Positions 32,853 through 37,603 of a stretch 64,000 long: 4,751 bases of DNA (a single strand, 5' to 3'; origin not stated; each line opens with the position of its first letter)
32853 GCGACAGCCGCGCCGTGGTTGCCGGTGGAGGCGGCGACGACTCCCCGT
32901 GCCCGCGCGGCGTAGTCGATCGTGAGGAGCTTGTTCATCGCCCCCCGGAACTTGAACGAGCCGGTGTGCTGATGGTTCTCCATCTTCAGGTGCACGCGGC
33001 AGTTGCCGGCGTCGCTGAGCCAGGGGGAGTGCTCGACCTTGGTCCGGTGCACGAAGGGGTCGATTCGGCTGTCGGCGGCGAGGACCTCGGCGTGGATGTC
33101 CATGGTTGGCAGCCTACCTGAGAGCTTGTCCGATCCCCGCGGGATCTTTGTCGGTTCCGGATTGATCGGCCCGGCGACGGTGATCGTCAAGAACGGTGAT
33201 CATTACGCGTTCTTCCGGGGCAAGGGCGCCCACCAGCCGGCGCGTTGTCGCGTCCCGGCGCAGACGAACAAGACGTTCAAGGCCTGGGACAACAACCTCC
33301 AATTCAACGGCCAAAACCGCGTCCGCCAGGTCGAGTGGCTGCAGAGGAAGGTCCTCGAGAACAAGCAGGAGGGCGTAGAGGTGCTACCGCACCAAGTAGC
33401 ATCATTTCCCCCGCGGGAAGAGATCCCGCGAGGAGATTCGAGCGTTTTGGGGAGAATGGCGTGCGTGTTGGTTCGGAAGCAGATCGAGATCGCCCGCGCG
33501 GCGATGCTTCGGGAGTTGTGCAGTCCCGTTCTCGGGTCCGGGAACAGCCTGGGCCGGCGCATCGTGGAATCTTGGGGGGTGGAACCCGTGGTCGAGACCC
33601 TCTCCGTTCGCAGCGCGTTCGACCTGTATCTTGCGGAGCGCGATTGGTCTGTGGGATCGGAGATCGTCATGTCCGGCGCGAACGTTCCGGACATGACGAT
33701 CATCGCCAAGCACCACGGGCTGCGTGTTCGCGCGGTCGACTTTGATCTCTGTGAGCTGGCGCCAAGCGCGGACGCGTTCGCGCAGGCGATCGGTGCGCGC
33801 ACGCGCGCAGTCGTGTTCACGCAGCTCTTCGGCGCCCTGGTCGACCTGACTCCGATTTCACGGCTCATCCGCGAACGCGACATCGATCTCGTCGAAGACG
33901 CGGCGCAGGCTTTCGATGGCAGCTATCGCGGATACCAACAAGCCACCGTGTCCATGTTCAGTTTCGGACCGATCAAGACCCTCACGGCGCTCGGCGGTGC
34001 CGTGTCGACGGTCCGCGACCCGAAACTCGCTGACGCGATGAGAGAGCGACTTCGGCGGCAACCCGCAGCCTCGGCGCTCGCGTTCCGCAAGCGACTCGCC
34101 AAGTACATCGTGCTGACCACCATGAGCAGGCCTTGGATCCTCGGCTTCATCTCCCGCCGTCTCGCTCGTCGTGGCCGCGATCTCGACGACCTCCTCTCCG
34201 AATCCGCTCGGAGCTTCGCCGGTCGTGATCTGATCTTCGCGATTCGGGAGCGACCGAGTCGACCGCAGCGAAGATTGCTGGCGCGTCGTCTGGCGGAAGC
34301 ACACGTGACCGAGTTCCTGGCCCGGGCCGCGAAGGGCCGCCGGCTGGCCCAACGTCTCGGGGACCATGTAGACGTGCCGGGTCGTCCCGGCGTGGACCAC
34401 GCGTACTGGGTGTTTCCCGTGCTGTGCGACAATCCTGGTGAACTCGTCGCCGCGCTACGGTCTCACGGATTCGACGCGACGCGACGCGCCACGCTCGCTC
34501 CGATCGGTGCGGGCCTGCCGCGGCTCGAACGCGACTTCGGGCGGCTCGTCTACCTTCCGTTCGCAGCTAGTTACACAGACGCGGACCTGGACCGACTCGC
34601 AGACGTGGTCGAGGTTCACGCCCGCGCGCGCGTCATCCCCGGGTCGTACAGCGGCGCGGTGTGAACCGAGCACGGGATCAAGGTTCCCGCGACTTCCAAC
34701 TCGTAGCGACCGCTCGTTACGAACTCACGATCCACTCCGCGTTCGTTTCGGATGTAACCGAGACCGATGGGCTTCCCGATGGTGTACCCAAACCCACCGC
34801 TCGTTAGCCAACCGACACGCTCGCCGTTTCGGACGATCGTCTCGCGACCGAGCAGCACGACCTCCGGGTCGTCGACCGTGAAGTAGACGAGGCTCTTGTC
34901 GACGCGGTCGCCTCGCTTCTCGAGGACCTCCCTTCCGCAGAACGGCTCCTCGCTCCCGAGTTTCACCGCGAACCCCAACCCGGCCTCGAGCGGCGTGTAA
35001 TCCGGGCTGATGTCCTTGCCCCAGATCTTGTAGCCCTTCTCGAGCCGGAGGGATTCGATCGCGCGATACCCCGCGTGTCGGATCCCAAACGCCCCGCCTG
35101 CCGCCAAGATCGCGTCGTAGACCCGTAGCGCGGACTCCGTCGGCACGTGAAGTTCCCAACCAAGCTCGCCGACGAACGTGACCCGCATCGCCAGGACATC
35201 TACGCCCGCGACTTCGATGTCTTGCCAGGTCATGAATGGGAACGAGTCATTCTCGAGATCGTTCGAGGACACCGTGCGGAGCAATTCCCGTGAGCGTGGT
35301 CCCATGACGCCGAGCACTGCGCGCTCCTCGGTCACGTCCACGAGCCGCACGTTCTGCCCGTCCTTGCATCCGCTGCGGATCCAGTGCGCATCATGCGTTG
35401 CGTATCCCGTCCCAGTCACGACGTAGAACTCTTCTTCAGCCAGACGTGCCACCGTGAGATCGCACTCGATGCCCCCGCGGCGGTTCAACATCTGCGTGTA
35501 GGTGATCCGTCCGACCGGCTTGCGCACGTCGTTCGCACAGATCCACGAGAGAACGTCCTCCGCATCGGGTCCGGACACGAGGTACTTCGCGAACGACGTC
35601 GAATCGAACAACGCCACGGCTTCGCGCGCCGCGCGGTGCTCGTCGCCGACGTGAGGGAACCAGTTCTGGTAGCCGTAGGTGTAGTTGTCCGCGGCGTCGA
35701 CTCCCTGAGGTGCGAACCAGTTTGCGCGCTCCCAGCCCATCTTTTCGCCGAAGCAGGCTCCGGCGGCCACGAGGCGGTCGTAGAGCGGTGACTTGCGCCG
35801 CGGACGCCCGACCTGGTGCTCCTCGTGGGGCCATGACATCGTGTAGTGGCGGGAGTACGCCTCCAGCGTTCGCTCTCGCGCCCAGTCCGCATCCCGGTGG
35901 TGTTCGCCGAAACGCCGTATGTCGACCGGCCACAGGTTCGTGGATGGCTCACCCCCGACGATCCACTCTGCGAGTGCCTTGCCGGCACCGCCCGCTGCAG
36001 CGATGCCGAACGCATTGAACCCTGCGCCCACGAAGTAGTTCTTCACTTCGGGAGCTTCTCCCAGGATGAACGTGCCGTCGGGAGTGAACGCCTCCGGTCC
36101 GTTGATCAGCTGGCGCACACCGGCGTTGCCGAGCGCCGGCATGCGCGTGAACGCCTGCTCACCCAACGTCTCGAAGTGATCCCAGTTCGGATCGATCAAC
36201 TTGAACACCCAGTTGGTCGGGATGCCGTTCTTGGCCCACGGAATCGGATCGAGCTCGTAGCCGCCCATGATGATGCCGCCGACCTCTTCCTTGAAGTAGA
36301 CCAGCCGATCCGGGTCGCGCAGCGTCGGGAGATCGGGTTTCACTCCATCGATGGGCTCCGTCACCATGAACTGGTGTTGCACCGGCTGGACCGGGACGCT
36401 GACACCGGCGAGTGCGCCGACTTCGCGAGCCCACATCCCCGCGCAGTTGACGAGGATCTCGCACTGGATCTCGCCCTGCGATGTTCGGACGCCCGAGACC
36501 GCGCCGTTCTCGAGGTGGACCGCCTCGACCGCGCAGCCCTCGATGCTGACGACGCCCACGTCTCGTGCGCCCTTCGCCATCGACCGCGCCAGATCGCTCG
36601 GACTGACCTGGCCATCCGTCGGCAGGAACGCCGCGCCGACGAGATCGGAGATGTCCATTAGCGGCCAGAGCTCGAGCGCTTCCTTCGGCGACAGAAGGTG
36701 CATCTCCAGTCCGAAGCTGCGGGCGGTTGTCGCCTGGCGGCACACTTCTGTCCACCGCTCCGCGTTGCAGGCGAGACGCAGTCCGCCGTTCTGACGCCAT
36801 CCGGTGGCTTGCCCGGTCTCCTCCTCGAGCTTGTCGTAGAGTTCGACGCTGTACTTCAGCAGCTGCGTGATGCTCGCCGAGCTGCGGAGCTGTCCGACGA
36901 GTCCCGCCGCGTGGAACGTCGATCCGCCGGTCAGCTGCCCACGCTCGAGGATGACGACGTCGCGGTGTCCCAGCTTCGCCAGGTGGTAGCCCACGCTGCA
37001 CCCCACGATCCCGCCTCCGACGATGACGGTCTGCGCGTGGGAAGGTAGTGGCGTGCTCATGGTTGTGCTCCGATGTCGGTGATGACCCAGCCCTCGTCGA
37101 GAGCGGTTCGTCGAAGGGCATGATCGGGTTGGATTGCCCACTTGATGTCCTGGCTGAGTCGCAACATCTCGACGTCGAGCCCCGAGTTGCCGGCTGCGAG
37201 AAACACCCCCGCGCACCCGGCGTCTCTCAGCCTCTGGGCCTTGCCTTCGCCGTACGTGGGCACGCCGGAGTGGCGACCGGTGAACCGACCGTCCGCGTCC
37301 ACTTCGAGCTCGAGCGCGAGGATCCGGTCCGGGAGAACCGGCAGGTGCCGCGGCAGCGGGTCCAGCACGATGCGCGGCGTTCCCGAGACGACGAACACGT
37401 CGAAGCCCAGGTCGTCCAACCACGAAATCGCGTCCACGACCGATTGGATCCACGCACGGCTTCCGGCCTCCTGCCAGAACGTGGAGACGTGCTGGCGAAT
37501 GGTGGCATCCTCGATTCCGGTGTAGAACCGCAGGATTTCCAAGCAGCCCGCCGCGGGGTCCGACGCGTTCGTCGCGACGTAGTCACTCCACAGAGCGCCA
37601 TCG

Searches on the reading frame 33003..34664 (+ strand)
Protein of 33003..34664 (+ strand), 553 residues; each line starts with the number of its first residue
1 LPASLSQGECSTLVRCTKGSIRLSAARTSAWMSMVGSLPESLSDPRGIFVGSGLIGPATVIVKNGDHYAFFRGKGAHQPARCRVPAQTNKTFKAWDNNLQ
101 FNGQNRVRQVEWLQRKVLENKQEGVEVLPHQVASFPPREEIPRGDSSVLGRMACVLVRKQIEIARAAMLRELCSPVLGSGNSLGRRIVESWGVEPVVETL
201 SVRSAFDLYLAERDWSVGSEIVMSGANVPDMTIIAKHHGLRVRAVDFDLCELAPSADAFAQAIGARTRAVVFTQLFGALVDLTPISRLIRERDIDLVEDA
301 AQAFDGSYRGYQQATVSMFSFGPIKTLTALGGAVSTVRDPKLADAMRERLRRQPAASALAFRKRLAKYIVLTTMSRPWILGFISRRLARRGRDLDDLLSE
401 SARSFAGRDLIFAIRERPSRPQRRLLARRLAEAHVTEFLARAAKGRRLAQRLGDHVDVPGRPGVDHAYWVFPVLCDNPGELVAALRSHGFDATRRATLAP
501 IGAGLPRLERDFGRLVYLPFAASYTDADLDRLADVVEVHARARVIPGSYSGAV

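Call 8: search_protein_families(library=pfam, proteins=[window:33003-34664:+], max_evalue=0.001)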
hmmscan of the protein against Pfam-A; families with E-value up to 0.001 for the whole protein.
window:33003-34664:+ (553 aa): 1 family
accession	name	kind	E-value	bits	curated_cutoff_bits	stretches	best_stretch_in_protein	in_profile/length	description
PF01041.23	DegT_DnrJ_EryC1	-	9.5e-20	71.5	19.8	1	186-348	32-197/360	DegT/DnrJ/EryC1/StrS aminotransferase family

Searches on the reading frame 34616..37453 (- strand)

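Call 95: search_protein_families(library=pfam, proteins=[window:34616-37453:-], max_evalue=0.00001)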
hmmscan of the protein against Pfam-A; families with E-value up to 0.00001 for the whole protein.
window:34616-37453:- (945 aa): 6 families
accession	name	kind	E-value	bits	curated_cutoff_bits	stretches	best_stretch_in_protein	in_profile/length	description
PF01571.26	GCV_T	-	6.1e-83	278.4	25.6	1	557-829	1-255/255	Aminomethyltransferase folate-binding domain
PF01266.30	DAO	-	9.1e-72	242.9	27.9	1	143-497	3-353/353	FAD dependent oxidoreductase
PF08669.17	GCV_T_C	-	4e-19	68.7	25.9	1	853-937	1-80/80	Glycine cleavage T-protein C-terminal barrel domain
PF16350.10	FAO_M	-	1.7e-18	67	27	1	501-555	2-56/56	FAD dependent oxidoreductase central domain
PF13450.12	NAD_binding_8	-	7.6e-07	29.8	21.9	0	144-180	1-36/68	NAD(P)-binding Rossmann-like domain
PF07992.20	Pyr_redox_2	-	6.4e-06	26.2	26.1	0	91-173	108-175/291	Pyridine nucleotide-disulphide oxidoreductase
